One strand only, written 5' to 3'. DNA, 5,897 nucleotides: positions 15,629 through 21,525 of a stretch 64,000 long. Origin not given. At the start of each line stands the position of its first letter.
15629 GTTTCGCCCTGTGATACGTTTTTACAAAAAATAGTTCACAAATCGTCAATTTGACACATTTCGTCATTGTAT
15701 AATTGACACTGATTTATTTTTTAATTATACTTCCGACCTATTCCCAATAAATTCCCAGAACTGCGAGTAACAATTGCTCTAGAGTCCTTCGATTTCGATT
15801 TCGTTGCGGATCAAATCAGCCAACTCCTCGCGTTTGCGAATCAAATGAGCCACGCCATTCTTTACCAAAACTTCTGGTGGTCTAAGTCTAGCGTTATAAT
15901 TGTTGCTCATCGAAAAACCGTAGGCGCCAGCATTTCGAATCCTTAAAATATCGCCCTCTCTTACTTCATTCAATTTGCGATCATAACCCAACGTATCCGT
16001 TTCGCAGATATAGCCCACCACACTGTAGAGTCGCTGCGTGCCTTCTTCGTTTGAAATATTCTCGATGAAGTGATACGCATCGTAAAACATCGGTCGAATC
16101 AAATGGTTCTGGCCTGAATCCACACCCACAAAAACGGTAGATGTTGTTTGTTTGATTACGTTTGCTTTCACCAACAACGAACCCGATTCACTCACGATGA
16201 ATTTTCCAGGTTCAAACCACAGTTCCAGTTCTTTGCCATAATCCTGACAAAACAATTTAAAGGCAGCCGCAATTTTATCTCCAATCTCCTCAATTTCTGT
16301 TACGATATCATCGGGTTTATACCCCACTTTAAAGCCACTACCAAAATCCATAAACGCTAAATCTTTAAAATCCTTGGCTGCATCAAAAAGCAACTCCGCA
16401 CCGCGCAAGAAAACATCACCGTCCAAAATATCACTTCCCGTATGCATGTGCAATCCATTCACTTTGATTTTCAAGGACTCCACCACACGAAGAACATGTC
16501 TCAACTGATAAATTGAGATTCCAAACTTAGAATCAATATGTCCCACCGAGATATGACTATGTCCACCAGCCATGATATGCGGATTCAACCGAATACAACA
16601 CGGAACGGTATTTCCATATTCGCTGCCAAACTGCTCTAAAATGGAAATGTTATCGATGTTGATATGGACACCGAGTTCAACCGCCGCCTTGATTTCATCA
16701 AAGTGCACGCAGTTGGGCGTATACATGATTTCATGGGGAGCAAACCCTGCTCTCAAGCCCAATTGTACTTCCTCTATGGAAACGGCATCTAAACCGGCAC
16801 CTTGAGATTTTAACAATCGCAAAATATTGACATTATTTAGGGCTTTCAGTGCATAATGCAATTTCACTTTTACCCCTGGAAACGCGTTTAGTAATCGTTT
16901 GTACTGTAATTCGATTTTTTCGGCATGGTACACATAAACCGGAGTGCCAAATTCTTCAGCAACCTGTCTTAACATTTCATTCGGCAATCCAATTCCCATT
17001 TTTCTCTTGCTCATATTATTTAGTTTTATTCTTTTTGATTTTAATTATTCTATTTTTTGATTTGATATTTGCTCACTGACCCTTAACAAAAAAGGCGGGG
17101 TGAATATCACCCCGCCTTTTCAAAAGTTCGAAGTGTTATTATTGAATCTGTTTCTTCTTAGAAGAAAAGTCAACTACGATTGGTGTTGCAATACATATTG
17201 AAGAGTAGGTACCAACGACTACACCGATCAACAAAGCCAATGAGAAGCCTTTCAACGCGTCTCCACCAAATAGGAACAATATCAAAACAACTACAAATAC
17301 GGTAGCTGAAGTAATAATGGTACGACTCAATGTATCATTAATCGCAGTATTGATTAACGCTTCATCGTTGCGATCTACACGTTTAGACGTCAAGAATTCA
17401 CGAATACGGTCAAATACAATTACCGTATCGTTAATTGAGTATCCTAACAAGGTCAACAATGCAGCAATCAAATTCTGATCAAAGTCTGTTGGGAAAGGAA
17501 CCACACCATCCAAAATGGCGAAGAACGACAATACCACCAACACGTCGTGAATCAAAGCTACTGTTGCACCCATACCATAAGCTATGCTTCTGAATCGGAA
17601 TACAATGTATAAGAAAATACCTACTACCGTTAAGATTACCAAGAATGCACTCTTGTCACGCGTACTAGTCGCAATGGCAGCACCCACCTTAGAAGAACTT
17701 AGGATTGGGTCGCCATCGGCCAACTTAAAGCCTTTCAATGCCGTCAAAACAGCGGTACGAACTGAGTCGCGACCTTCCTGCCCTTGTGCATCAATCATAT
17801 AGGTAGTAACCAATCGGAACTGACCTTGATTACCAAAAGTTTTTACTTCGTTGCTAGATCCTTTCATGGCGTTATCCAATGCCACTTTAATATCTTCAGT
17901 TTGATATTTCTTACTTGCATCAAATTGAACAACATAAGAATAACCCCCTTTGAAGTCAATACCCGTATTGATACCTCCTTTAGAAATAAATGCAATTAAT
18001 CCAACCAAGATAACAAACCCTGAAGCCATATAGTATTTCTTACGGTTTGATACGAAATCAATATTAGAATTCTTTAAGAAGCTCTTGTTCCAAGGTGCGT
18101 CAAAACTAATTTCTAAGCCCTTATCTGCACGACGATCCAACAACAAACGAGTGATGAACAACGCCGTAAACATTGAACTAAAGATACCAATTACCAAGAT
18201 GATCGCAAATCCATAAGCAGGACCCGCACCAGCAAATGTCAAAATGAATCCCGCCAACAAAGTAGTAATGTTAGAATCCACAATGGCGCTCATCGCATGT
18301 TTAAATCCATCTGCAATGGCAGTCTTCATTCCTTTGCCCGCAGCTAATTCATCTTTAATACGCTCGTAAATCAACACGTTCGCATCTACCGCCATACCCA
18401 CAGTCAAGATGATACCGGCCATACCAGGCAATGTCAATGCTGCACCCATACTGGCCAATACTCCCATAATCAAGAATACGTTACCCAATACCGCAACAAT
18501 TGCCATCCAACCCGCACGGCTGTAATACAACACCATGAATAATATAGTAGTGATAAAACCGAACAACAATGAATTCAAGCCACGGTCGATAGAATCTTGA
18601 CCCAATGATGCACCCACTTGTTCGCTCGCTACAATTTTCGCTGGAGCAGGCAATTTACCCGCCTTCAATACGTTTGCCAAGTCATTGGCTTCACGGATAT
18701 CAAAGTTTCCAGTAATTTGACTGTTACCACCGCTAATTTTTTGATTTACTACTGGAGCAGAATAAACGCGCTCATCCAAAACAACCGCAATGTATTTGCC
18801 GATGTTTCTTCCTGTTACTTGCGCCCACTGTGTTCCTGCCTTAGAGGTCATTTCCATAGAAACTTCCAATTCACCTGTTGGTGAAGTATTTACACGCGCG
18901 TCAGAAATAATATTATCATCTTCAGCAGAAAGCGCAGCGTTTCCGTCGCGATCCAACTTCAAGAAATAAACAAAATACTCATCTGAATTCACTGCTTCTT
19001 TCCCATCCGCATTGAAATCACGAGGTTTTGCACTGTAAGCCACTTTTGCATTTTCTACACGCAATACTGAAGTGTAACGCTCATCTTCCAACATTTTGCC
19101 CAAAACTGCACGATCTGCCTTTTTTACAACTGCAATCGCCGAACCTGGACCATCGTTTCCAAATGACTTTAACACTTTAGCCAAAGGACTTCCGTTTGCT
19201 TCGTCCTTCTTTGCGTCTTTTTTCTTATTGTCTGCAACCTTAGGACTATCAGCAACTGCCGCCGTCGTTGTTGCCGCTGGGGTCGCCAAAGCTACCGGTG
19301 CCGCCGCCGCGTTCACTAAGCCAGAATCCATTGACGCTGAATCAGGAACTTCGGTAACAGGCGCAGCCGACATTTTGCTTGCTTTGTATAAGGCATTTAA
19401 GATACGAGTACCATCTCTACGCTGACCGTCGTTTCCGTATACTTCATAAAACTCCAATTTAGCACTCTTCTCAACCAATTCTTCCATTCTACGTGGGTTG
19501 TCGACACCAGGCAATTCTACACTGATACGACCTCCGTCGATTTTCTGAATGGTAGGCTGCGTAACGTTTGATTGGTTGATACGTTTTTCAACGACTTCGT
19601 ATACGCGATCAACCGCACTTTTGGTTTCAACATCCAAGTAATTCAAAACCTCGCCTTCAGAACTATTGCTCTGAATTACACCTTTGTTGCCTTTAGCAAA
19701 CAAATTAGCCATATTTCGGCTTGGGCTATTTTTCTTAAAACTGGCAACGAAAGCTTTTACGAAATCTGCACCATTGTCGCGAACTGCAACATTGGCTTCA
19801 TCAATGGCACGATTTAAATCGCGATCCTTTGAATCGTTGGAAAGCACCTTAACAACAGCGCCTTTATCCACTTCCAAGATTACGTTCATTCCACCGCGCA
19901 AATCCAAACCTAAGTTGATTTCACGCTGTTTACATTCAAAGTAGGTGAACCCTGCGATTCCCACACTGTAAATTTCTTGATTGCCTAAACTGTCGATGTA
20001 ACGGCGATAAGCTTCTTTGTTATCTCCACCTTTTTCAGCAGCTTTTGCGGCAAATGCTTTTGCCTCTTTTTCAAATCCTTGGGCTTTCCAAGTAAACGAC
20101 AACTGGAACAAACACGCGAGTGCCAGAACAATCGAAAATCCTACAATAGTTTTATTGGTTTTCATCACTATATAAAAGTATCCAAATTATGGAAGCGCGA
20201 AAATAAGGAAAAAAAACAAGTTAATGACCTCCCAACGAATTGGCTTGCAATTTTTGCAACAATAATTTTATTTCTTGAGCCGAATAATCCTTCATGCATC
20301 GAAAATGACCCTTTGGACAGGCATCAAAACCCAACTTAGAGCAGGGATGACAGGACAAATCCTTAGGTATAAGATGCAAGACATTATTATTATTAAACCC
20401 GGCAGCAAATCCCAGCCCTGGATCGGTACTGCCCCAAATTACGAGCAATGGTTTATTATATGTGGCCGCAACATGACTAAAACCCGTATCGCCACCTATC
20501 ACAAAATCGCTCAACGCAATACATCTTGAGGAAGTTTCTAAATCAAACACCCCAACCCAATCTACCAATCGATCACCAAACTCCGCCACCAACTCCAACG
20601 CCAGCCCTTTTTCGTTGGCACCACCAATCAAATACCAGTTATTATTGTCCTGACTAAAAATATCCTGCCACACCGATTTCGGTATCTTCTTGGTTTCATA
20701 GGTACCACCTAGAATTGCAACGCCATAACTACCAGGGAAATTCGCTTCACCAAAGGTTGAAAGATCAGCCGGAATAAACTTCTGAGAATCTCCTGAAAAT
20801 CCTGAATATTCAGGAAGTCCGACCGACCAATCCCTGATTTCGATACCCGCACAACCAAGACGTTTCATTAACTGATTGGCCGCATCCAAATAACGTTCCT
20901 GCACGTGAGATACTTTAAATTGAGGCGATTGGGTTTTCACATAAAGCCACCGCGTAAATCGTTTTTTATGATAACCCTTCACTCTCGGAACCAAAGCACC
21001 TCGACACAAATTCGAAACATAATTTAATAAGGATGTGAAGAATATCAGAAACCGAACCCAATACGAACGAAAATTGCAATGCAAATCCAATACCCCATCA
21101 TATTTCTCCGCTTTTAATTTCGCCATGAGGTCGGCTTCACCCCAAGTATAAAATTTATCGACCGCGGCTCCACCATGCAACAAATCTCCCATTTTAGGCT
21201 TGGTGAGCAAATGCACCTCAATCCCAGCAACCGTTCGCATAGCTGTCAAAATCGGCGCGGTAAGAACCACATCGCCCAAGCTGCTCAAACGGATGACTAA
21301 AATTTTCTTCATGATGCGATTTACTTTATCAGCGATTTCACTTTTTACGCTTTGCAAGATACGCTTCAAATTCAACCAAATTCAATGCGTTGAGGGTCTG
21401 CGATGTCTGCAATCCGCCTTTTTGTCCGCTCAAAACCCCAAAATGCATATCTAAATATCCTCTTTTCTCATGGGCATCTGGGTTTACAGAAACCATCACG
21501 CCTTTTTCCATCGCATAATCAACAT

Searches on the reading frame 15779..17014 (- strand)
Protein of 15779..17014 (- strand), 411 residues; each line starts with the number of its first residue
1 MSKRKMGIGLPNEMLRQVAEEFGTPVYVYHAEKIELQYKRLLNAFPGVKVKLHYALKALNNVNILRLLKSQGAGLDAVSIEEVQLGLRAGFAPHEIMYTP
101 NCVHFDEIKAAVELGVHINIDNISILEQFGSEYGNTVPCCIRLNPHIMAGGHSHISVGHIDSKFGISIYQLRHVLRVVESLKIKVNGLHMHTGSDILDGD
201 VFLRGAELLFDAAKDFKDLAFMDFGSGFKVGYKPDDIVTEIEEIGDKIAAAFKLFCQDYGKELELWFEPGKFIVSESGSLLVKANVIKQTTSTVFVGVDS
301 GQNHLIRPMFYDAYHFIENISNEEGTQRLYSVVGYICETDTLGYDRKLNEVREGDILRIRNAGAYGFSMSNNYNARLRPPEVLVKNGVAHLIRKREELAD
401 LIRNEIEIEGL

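Call 7: search_protein_families(library=pfam, proteins=[window:15779-17014:-], max_evalue=0.0001)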
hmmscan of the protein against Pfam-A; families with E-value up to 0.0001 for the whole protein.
window:15779-17014:- (411 aa): 2 families
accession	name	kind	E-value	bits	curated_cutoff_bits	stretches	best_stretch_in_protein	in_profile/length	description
PF02784.22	Orn_Arg_deC_N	-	4.6e-45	154.4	23.4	1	32-275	2-247/247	Pyridoxal-dependent decarboxylase, pyridoxal binding domain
PF00278.28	Orn_DAP_Arg_deC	-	2.7e-17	63.2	23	1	272-363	2-95/95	Pyridoxal-dependent decarboxylase, C-terminal sheet domain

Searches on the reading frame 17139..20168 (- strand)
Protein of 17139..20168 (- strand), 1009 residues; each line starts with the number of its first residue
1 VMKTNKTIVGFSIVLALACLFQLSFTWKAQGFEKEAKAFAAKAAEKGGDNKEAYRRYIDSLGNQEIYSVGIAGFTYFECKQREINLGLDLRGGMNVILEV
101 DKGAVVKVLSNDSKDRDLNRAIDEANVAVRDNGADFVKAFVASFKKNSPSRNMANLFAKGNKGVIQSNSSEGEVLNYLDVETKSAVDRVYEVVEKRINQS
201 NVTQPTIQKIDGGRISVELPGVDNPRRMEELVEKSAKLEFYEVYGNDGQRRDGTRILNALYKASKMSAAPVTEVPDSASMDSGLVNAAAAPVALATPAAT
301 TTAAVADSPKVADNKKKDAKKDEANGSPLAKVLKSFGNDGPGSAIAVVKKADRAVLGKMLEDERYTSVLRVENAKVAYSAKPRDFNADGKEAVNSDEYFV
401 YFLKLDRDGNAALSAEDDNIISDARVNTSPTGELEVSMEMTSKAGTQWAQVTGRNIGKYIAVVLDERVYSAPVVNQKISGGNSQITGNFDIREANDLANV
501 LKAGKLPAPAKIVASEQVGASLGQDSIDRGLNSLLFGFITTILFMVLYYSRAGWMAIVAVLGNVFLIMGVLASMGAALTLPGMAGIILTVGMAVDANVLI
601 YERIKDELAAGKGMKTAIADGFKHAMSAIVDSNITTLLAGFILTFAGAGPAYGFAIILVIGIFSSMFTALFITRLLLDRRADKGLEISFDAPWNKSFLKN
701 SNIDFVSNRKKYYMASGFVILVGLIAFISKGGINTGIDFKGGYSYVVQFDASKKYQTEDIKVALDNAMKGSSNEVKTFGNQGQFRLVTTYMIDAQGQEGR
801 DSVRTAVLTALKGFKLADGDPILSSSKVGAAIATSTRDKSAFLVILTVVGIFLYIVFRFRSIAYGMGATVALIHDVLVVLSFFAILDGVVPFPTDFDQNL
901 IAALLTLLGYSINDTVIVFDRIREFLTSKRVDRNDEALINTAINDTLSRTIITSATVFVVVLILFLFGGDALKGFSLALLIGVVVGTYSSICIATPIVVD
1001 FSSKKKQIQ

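Call 7: search_protein_families(library=pfam, proteins=[window:17139-20168:-], max_evalue=0.0001)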
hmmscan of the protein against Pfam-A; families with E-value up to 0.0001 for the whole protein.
window:17139-20168:- (1009 aa): 4 families
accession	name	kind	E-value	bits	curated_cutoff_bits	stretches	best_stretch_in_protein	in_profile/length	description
PF02355.23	SecD_SecF_C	-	6.7e-68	228.3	20.5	2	822-1002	15-187/189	Protein export membrane protein SecD/SecF, C-terminal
PF22599.2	SecDF_P1_head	-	2.2e-27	95.6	27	1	420-508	25-114/114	SecDF, P1 head subdomain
PF21760.3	SecD_1st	-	1.3e-16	60.2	27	1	186-243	1-58/60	Protein translocase subunit SecDF, P1 domain, N-terminal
PF07549.19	Sec_GG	-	1.2e-10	41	20.3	0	84-103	8-27/28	SecD/SecF GG Motif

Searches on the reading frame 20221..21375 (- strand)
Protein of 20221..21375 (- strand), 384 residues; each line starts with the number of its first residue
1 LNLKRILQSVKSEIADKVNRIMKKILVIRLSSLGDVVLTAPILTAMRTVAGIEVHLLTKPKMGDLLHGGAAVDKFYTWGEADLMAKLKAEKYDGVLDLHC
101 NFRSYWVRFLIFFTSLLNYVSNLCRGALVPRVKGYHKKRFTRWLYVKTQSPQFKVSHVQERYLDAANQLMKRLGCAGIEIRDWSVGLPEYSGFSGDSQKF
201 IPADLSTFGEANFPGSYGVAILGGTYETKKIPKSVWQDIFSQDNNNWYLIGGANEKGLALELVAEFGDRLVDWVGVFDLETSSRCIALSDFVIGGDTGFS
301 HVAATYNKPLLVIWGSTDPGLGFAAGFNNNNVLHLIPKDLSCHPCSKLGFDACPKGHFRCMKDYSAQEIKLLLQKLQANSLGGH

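Call 7: search_protein_families(library=pfam, proteins=[window:20221-21375:-], max_evalue=0.0001)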
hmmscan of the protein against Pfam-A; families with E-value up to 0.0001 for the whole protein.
window:20221-21375:- (384 aa): 1 family
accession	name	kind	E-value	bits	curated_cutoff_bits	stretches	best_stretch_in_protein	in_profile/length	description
PF01075.23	Glyco_transf_9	-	2.1e-14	53.9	22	1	131-323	36-218/247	Glycosyltransferase family 9 (heptosyltransferase)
